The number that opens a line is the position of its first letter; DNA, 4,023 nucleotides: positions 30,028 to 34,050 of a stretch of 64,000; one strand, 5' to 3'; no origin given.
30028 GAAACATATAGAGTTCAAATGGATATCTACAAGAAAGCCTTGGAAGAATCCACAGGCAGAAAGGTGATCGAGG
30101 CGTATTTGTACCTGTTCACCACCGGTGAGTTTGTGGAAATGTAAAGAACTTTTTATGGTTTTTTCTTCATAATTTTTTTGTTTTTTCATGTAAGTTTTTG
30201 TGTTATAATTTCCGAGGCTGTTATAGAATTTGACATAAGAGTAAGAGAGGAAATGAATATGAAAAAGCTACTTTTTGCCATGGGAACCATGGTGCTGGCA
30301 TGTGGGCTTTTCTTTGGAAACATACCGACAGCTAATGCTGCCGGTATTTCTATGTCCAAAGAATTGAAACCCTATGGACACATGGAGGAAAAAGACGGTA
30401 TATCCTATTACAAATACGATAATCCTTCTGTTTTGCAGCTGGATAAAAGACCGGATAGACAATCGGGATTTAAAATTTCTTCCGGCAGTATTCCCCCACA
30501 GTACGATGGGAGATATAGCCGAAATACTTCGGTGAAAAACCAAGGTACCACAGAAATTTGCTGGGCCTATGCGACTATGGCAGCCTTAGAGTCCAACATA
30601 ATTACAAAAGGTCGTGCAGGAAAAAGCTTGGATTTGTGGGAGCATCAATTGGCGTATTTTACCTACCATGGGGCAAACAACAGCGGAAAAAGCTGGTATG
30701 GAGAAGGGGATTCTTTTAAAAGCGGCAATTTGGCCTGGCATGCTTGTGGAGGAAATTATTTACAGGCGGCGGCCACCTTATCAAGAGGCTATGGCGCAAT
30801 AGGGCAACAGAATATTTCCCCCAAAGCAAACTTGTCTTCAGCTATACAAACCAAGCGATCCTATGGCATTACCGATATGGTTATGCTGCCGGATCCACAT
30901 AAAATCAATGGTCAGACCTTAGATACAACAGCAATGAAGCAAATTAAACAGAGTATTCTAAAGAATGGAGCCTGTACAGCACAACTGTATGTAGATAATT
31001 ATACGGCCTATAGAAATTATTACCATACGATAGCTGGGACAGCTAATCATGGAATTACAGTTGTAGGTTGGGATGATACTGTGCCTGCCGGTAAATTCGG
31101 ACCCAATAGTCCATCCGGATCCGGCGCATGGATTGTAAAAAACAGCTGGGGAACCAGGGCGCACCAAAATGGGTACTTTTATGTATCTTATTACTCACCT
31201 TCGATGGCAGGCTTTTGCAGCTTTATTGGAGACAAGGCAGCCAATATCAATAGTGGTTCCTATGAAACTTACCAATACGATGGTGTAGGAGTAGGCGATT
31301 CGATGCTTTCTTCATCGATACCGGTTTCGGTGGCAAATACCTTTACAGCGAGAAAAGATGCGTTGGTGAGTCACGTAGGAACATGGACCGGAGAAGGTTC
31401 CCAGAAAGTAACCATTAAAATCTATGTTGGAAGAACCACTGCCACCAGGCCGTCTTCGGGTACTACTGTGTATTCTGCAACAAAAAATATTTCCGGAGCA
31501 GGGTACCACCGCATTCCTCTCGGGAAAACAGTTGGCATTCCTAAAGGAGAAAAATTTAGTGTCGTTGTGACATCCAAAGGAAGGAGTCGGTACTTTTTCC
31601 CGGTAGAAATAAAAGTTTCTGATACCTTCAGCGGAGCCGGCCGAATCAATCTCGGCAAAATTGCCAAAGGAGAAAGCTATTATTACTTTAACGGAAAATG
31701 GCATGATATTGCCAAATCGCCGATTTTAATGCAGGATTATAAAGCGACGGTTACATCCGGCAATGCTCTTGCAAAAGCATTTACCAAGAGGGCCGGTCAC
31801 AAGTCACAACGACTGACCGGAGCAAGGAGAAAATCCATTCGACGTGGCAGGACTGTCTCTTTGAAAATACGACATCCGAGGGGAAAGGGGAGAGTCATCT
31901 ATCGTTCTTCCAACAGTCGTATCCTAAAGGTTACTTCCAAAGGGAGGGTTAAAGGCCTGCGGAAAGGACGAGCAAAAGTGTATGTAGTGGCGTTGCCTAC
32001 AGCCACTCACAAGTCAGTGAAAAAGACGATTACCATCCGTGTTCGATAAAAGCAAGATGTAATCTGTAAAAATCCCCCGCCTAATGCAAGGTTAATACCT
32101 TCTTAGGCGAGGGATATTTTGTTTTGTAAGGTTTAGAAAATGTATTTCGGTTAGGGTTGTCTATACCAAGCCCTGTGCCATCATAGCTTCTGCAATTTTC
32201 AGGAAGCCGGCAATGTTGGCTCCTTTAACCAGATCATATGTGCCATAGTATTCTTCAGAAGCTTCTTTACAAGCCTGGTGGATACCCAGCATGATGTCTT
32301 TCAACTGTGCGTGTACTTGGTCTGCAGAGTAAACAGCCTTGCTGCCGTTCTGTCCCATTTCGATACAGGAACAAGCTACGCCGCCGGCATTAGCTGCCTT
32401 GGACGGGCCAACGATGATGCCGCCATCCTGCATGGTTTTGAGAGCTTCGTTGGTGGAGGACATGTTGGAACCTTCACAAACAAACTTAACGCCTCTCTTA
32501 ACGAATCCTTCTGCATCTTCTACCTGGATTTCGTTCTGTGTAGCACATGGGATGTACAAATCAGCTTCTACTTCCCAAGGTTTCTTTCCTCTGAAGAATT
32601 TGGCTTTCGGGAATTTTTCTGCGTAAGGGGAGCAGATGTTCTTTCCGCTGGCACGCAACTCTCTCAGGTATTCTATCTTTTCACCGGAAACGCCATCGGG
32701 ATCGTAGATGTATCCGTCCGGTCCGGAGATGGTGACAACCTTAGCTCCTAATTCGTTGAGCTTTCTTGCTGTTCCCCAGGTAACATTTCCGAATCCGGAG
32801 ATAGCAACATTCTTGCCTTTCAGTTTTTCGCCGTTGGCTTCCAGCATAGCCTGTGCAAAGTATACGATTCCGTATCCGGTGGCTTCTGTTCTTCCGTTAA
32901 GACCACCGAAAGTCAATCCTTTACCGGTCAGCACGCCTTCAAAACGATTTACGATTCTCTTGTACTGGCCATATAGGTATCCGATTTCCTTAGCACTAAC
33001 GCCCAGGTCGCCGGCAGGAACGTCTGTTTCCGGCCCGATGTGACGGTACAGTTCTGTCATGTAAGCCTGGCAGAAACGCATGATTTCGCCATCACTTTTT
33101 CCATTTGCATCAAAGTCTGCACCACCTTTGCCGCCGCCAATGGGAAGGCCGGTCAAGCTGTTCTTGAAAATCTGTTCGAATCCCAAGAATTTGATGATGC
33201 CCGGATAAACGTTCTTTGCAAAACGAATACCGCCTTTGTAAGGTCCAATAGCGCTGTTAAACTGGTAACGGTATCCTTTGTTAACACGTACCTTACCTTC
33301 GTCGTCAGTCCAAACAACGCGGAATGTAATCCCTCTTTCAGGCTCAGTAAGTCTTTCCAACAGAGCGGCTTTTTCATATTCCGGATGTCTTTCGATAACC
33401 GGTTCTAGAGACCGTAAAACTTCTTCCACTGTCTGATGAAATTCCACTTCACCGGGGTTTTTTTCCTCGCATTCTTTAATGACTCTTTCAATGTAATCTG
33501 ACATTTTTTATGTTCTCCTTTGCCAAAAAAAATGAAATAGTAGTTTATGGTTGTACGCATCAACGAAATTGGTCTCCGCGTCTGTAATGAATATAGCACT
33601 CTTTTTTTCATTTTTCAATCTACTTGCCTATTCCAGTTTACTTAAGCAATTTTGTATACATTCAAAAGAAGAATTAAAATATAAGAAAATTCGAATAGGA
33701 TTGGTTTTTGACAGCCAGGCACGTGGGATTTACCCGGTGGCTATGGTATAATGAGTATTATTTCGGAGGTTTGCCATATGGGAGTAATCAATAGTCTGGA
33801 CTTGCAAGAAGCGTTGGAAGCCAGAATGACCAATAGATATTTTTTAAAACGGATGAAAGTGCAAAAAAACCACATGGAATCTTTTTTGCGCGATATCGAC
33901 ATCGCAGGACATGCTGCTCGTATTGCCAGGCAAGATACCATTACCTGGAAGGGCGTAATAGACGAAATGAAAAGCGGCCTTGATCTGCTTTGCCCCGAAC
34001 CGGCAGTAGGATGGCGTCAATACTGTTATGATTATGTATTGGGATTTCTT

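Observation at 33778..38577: Giant HD / HEAT-like / NMNAT / PRTase-like fusion protein with no characterised counterpart known to me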

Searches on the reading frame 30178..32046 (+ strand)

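Call 8: search_protein_families(library=pfam, proteins=[window:30178-32046:+], max_evalue=0.001)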
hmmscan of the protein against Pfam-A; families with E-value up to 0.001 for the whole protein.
window:30178-32046:+ (623 aa): 3 families
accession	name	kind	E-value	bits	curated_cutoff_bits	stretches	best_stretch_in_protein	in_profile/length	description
PF18560.7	Lectin_like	-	2e-19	70.8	27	1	365-514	2-145/156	Lectin like domain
PF00112.29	Peptidase_C1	-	1.6e-15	58.2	20.7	1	105-338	1-204/220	Papain family cysteine protease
PF02368.24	Big_2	-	0.00035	20.9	22.8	0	569-605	32-68/79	Bacterial Ig-like domain (group 2)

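Call 9: search_protein_families(library=ncbifam, proteins=[window:30178-32046:+], max_evalue=0.00001)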
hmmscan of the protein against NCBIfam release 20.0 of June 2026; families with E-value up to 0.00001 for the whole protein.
window:30178-32046:+ (623 aa): 0 families

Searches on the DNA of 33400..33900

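Call 35: search_rna_families(source=window, start=33400, end=33900, threshold=evalue, max_evalue=10)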
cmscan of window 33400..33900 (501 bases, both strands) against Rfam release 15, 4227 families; matches with E-value up to 10: 2.
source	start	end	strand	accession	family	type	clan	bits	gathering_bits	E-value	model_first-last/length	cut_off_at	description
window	33496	33567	-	RF03100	RAGATH-27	Gene; sRNA;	-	17.4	76.1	9.1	1-86/86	no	RAGATH-27 RNA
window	33707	33819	+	RF03235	mir-2543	Gene; miRNA;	-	15.5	70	2.9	1-116/116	no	mir-2543 microRNA precursor family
